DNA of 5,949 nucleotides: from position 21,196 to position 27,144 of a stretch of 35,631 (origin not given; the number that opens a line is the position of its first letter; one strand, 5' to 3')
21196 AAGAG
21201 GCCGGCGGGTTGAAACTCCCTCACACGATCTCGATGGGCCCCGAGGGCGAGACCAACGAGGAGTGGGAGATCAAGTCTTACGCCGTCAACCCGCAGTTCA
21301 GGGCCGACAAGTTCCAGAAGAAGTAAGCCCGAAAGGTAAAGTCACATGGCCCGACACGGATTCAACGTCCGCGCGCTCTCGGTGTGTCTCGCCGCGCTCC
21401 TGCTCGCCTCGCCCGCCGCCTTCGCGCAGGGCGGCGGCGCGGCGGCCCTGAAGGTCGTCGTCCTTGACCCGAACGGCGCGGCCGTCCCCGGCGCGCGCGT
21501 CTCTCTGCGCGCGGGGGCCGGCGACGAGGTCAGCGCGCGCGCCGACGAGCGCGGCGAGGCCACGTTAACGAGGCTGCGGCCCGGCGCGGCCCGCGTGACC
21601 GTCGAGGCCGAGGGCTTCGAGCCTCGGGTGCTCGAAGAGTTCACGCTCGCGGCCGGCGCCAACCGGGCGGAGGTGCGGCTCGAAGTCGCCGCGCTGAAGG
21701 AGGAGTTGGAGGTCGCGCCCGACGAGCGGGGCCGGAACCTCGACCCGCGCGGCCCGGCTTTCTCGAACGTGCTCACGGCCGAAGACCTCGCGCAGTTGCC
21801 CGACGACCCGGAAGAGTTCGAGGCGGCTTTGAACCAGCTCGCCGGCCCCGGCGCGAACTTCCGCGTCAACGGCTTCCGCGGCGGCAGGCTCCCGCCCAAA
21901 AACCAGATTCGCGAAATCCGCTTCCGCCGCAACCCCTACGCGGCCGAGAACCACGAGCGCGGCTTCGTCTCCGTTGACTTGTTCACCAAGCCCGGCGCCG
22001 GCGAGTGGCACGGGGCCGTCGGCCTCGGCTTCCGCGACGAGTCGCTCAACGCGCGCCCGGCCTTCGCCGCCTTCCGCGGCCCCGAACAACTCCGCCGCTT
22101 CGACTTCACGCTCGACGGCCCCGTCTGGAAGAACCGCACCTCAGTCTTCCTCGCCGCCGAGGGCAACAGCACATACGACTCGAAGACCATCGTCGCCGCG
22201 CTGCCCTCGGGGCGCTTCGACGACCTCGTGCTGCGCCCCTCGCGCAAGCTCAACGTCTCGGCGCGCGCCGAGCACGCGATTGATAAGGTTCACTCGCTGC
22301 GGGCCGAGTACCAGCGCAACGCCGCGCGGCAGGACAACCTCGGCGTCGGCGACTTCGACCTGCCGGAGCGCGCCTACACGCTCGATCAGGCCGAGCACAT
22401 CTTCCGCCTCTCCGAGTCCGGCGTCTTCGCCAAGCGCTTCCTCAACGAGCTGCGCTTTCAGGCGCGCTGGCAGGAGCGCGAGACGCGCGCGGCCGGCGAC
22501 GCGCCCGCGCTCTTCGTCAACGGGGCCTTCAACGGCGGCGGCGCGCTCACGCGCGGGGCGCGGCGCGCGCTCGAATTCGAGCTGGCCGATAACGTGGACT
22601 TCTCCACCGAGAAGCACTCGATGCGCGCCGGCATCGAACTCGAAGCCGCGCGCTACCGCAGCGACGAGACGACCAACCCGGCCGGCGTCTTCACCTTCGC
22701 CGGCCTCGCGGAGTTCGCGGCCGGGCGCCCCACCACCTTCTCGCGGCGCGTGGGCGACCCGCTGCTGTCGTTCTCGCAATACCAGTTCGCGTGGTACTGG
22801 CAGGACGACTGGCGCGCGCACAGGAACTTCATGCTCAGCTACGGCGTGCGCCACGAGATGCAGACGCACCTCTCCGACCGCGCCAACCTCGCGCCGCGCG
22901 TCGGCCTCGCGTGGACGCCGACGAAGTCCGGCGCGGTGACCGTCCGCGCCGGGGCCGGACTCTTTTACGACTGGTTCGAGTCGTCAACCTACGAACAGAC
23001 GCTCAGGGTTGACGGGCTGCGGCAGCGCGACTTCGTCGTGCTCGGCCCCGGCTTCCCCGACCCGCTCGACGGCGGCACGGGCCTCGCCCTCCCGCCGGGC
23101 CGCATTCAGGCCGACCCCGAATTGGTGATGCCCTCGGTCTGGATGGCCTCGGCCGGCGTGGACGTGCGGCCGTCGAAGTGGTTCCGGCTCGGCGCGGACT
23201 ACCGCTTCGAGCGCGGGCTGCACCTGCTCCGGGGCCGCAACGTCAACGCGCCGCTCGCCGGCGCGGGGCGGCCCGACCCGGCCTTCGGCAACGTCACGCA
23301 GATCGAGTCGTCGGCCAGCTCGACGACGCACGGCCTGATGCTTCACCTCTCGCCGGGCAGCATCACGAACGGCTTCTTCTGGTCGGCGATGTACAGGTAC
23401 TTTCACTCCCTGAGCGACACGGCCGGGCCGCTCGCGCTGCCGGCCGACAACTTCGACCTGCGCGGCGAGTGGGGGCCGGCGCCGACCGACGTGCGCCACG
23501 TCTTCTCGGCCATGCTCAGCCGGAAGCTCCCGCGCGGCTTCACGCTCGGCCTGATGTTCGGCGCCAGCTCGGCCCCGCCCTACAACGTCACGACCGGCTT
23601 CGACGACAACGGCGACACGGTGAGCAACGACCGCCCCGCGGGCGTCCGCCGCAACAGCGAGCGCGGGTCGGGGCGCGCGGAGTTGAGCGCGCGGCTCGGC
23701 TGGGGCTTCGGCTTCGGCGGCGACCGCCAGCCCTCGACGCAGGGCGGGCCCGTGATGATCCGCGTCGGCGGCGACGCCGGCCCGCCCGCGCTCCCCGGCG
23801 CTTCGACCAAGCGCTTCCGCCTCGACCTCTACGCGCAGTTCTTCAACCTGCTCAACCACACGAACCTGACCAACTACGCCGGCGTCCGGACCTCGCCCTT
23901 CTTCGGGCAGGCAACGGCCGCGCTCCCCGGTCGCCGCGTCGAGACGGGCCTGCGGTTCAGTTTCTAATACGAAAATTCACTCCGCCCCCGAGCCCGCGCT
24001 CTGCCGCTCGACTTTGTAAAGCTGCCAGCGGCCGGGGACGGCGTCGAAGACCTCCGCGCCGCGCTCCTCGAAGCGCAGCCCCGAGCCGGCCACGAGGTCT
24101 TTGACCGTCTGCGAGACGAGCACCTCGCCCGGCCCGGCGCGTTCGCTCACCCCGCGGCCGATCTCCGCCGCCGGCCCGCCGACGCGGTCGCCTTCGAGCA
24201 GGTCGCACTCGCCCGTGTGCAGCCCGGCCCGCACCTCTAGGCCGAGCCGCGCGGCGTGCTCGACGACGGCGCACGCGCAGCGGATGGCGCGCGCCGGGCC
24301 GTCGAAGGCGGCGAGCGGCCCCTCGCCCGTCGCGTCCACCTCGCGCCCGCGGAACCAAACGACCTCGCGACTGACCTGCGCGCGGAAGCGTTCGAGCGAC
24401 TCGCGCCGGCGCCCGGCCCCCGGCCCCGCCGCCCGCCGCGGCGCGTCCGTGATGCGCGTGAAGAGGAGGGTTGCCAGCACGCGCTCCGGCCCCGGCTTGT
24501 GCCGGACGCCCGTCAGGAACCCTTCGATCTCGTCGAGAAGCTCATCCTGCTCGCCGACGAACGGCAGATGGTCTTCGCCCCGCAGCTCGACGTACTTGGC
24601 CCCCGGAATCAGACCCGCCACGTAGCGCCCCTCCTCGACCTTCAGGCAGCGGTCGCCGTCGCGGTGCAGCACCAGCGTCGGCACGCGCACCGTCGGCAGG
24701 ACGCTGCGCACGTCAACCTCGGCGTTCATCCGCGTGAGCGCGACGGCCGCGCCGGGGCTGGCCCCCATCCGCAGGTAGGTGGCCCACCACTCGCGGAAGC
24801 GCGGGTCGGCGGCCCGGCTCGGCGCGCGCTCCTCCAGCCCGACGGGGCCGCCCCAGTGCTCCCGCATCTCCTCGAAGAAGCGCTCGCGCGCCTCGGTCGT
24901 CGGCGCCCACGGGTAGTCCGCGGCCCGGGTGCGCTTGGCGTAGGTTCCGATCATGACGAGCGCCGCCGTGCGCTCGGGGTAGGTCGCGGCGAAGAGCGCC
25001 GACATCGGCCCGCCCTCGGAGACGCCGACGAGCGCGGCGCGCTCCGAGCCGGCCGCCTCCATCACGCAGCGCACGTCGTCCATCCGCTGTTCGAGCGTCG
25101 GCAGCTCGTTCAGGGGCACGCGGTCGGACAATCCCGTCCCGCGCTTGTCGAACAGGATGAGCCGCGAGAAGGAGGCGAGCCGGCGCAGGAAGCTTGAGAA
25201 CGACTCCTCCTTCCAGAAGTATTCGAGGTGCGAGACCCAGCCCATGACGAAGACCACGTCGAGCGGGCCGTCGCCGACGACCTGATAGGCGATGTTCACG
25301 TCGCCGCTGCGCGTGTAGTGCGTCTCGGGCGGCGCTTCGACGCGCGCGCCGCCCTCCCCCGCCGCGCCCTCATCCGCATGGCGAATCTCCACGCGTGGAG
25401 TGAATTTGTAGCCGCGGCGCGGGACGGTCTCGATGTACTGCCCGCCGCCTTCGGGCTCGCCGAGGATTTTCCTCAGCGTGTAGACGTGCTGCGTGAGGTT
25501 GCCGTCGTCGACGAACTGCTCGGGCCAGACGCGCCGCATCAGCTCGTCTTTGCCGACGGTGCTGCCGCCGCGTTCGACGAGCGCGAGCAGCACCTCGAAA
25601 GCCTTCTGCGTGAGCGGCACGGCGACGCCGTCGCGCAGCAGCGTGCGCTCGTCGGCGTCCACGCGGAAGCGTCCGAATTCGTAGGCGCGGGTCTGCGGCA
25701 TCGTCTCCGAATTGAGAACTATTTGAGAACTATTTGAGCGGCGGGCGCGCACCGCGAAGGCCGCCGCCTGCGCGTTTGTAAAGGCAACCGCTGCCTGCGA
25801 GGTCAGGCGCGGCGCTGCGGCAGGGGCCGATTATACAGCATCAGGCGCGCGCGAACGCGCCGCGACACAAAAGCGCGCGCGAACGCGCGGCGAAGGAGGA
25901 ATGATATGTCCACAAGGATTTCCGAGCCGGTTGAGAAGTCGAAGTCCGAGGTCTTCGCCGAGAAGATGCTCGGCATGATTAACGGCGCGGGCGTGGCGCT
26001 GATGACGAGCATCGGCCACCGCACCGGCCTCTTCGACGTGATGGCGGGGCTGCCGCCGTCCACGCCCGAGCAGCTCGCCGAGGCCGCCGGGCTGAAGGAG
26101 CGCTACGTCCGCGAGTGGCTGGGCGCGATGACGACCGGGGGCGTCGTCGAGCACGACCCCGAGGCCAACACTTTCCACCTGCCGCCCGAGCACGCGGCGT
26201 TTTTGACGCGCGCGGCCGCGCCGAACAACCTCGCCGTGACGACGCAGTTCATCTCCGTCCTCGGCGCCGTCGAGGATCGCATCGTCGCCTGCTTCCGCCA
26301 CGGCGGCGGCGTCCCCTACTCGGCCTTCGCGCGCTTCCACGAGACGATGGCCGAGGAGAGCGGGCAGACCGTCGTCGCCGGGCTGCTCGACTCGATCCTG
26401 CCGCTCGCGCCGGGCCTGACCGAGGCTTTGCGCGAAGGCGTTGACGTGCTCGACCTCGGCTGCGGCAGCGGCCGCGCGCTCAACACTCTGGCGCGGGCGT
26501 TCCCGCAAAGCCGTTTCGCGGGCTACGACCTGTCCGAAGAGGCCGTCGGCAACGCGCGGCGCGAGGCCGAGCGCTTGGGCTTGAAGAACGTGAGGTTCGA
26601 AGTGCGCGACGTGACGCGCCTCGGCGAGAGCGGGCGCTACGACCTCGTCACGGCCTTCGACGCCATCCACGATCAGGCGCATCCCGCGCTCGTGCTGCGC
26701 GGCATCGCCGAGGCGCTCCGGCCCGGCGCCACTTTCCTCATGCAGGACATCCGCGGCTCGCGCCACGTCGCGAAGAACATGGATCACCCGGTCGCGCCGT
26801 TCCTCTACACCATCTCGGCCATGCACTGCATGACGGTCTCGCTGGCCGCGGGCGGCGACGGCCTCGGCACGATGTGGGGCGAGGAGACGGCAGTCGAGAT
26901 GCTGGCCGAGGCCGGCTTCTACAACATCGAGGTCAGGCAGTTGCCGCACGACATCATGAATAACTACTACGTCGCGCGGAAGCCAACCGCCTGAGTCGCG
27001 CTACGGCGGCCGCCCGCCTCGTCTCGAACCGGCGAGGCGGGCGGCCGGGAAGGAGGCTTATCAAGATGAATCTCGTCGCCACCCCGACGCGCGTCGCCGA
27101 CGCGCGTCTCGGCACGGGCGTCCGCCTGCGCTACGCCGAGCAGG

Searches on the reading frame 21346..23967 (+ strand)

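Call 7: search_protein_families(library=pfam, proteins=[window:21346-23967:+], max_evalue=0.001)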
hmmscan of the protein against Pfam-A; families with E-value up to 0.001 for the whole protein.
window:21346-23967:+ (873 aa): 3 families
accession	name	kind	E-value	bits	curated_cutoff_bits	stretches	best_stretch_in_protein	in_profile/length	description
PF25183.1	OMP_b-brl_4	-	1.8e-60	205.7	30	3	511-777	434-744/838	Outer membrane beta barrel domain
PF13620.12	CarboxypepD_reg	-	1.6e-15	57.7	32.3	1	35-108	2-77/82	Carboxypeptidase regulatory-like domain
PF02369.22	Big_1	-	2e-06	28.2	34.9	1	24-88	10-80/93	Bacterial Ig-like domain (group 1)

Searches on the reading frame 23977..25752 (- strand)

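Call 5: search_protein_families(library=pfam, proteins=[window:23977-25752:-], max_evalue=0.01)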
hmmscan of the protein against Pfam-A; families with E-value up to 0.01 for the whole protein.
window:23977-25752:- (591 aa): 3 families
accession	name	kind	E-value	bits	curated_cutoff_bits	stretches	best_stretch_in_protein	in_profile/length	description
PF00486.34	Trans_reg_C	-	1.7e-17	63.7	26.2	1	44-117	3-77/77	Transcriptional regulatory protein, C terminal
PF00561.26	Abhydrolase_1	-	8.9e-17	62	25.8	1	166-399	3-242/245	alpha/beta hydrolase fold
PF12146.15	Hydrolase_4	-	4.2e-09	36.5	27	1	199-375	35-210/239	Serine aminopeptidase, S33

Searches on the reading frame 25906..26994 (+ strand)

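Call 38: search_protein_families(library=phrogs, proteins=[window:25906-26994:+], max_evalue=0.001)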
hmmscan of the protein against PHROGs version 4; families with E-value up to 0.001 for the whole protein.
window:25906-26994:+ (362 aa): 5 families
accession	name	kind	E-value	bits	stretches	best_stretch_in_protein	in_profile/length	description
phrog_4752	-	other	1.7e-10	41.6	1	177-279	51-158/241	tRNA methyltransferase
phrog_3382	-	other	1.8e-06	28.4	1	181-256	51-122/207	methyltransferase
phrog_11787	-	other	6.1e-05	23.1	1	180-238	313-369/458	DNA methyltransferase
phrog_22502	-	other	7.3e-05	23.6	1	177-278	71-172/276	methyltransferase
phrog_23041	-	unknown function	0.00033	21.4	1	176-248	111-181/277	-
